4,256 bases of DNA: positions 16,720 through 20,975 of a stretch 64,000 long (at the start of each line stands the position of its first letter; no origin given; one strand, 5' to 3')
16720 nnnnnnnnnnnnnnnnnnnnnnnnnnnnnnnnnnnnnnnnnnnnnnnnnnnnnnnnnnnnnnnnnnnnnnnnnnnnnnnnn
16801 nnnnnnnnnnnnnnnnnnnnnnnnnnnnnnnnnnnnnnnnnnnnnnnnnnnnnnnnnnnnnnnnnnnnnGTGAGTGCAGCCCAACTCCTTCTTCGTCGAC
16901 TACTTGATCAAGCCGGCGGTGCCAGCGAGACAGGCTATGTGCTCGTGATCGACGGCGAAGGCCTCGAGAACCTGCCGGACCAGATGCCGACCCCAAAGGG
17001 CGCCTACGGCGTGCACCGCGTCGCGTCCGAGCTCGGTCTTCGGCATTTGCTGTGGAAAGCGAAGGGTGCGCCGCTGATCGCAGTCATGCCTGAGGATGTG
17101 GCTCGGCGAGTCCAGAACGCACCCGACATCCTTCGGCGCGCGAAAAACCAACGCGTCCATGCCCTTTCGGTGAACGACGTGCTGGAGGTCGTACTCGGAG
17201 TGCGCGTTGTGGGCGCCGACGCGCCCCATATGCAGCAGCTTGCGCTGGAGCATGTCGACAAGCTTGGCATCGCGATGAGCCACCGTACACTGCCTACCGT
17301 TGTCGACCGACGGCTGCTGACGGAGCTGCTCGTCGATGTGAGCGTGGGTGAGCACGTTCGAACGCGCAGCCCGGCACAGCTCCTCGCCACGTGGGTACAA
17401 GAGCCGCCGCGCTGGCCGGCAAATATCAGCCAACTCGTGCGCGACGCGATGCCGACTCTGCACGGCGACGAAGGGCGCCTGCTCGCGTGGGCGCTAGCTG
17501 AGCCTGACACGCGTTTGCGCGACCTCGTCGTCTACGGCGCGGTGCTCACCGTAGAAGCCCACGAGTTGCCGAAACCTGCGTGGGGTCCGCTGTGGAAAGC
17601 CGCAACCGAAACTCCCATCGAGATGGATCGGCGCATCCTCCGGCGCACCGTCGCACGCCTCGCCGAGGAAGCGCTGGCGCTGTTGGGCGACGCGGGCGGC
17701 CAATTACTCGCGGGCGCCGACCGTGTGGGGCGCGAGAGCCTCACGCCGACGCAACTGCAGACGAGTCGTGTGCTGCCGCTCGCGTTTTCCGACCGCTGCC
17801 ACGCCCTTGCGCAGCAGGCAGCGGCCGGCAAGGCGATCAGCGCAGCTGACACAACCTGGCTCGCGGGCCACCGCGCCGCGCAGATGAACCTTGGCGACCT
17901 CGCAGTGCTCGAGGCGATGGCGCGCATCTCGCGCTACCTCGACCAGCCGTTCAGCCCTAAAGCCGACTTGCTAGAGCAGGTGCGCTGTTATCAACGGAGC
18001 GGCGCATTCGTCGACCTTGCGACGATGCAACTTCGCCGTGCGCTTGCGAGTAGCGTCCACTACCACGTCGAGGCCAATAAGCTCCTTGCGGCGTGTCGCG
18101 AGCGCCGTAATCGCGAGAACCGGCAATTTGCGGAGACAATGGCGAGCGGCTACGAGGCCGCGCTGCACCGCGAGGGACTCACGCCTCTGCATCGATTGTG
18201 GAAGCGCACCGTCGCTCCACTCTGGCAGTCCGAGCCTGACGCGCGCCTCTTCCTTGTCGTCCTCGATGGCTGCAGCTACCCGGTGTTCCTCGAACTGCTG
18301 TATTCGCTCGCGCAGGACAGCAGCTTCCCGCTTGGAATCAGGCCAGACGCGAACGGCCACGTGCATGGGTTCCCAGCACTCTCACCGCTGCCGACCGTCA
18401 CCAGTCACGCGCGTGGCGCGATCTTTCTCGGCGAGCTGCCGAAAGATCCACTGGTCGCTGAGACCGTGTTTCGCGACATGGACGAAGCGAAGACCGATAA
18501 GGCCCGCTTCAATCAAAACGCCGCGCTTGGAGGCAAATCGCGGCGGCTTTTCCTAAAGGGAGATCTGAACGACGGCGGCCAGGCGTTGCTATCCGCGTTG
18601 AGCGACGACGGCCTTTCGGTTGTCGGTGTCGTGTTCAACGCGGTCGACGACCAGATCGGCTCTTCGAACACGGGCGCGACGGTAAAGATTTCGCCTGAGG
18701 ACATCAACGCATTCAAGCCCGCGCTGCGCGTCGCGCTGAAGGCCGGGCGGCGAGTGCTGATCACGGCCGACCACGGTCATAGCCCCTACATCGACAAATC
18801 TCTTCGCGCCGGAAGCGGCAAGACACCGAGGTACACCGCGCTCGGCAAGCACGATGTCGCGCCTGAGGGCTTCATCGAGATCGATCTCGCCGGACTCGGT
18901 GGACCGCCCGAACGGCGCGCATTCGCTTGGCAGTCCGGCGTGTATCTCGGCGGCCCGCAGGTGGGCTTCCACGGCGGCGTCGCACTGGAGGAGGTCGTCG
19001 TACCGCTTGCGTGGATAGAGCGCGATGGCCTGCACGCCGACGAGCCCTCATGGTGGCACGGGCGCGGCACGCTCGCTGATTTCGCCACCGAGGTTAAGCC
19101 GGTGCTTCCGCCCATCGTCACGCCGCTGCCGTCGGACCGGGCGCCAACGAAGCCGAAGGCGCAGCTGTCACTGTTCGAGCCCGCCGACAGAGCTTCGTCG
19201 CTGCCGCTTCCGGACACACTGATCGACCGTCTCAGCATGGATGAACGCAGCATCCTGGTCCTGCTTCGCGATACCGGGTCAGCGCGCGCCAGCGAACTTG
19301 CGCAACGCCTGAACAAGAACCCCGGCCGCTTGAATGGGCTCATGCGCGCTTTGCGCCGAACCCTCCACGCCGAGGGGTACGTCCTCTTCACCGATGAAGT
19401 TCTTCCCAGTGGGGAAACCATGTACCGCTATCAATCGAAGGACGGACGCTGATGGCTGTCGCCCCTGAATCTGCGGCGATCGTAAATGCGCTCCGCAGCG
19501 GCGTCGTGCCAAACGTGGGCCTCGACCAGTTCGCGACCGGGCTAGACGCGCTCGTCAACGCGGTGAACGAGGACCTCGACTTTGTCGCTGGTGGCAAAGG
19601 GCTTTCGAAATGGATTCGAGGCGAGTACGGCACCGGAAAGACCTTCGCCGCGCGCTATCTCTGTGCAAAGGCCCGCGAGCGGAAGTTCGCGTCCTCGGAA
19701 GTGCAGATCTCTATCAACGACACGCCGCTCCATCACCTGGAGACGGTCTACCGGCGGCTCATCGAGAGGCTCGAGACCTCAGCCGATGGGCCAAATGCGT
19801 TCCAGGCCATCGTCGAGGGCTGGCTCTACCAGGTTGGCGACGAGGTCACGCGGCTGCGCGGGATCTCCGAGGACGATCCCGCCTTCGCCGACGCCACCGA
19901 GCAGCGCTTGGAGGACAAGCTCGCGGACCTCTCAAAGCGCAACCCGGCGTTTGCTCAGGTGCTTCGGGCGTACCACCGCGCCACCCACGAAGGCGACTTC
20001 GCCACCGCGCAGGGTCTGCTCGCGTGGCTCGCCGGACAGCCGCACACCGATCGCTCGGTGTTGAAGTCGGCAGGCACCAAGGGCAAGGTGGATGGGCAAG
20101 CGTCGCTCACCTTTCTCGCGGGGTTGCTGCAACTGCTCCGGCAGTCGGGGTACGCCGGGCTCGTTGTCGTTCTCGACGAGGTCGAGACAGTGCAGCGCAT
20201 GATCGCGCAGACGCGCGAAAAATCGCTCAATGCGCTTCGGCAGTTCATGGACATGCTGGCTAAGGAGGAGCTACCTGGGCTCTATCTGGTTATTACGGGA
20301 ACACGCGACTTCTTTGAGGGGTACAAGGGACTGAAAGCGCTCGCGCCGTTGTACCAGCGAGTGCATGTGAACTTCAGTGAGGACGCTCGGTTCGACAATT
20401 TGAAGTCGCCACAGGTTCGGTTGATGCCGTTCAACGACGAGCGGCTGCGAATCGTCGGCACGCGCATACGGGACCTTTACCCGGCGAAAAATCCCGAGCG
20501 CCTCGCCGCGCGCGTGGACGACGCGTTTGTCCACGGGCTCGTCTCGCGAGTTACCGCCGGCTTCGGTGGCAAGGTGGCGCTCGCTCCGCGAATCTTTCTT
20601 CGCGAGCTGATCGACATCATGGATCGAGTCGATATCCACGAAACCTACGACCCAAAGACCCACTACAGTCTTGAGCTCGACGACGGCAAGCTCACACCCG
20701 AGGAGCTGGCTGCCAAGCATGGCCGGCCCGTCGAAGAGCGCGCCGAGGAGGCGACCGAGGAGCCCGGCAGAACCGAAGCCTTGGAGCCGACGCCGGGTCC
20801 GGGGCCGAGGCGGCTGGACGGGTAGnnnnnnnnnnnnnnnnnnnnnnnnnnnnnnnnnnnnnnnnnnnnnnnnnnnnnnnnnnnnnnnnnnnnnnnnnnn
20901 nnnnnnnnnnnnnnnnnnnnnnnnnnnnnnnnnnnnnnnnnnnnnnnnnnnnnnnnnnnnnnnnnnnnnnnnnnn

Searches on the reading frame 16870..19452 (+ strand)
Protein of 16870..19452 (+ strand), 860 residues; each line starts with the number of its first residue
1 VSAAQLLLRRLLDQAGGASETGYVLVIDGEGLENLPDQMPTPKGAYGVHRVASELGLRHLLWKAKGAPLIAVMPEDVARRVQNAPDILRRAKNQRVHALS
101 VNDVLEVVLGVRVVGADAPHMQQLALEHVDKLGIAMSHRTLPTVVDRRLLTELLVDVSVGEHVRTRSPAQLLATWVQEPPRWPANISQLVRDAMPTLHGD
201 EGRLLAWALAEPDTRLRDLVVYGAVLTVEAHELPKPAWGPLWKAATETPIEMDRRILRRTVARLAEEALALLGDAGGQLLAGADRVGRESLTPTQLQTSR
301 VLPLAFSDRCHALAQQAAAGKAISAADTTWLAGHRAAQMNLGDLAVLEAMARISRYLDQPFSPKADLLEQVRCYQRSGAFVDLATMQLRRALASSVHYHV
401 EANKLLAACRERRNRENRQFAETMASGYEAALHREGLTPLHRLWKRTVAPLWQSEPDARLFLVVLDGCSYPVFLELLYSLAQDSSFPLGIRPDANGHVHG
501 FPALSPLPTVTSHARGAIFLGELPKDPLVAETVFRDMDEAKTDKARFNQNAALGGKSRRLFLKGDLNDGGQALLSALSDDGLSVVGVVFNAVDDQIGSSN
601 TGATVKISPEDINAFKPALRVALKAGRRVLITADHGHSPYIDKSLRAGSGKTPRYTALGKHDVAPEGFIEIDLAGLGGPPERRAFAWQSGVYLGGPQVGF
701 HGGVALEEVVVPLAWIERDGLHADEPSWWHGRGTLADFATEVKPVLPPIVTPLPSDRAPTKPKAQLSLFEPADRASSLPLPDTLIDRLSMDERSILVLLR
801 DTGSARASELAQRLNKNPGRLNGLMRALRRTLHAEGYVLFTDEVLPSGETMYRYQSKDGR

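Call 4: search_protein_families(library=pfam, proteins=[window:16870-19452:+], max_evalue=0.01)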
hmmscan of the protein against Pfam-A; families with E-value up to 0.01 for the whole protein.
window:16870-19452:+ (860 aa): 1 family
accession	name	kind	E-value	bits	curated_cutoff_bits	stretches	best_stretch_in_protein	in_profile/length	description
PF08665.17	PglZ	-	2.8e-05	24.6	25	1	459-637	2-172/179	PglZ domain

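Call 5: search_protein_families(library=padloc, proteins=[window:16870-19452:+], max_evalue=0.001)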
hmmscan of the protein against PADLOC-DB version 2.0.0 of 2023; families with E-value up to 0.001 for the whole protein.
window:16870-19452:+ (860 aa): 4 families
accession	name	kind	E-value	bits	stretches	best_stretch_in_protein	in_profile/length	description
PDLC02565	PglZ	-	1.4e-62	210.2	1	10-840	14-885/910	PglZ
PDLC02552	PglZ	-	1.4e-45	154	1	24-856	29-867/869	PglZ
PDLC02558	PglZ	-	1.6e-11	41.2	1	408-637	351-572/666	PglZ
PDLC02556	PglZ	-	2.1e-05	21.3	1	507-716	419-637/641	PglZ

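Call 6: search_protein_families(library=ncbifam, proteins=[window:16870-19452:+], max_evalue=0.001)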
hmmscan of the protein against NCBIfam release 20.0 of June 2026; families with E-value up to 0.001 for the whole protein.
window:16870-19452:+ (860 aa): 3 families
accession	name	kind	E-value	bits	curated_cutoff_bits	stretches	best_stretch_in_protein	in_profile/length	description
NF033446.0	BREX_PglZ_2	exception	1.5e-81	275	200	1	44-841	37-870/890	BREX-2 system phosphatase PglZ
NF033449.0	BREX_PglZ_3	exception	3.1e-10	39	250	1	412-637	334-552/642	BREX-3 system phosphatase PglZ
NF052313.1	T9SS_RR_PorX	equivalog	1.8e-05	23.7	300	0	402-539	169-292/513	T9SS response regulator signal transducer PorX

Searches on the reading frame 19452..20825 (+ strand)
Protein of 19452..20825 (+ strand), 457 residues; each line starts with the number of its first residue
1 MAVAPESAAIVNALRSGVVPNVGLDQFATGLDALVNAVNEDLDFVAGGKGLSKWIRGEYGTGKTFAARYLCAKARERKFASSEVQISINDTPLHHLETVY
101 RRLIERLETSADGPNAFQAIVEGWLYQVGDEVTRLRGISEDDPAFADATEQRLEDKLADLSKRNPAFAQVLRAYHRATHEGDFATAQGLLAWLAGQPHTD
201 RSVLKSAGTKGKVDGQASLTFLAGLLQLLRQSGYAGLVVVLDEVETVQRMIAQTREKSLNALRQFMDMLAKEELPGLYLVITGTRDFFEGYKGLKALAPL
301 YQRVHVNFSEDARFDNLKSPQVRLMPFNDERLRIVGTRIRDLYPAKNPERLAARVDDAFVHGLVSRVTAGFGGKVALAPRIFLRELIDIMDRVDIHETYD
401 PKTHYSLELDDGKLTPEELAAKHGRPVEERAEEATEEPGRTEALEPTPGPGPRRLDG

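Call 4: search_protein_families(library=pfam, proteins=[window:19452-20825:+], max_evalue=0.01)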
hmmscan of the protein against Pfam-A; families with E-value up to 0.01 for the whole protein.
window:19452-20825:+ (457 aa): 4 families
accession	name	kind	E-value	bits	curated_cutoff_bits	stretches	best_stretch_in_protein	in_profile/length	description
PF10923.14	BrxC_BrxD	-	1.8e-133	445.9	22.2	1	6-407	5-412/414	BREX system ATP-binding protein BrxC/D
PF13191.12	AAA_16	-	8.5e-09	36.6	32.6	1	31-270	5-160/167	AAA ATPase domain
PF13401.12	AAA_22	-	4.8e-07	30.6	27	0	215-286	65-125/130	AAA domain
PF00004.35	AAA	-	0.002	19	21.2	0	57-80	5-27/131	ATPase family associated with various cellular activities (AAA)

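Call 5: search_protein_families(library=padloc, proteins=[window:19452-20825:+], max_evalue=0.001)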
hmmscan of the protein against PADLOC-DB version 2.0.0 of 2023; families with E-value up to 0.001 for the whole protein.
window:19452-20825:+ (457 aa): 2 families
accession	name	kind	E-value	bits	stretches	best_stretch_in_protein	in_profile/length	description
PDLC02494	BrxD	-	4.8e-160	531.5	1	7-427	9-429/440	BrxD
PDLC03959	SngB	-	1.8e-42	144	1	6-399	10-409/439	-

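Call 6: search_protein_families(library=ncbifam, proteins=[window:19452-20825:+], max_evalue=0.001)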
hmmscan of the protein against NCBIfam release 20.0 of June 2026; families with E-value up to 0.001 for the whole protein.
window:19452-20825:+ (457 aa): 2 families
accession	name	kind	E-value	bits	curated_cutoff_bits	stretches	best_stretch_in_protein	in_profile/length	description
NF033438.1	BREX_BrxD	equivalog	2.4e-158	527.6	350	1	8-420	6-421/423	BREX system ATP-binding protein BrxD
NF047389.1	ATPase_Sll1717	subfamily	4e-05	22.9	75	1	55-245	34-195/454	P-loop ATPase, Sll1717 family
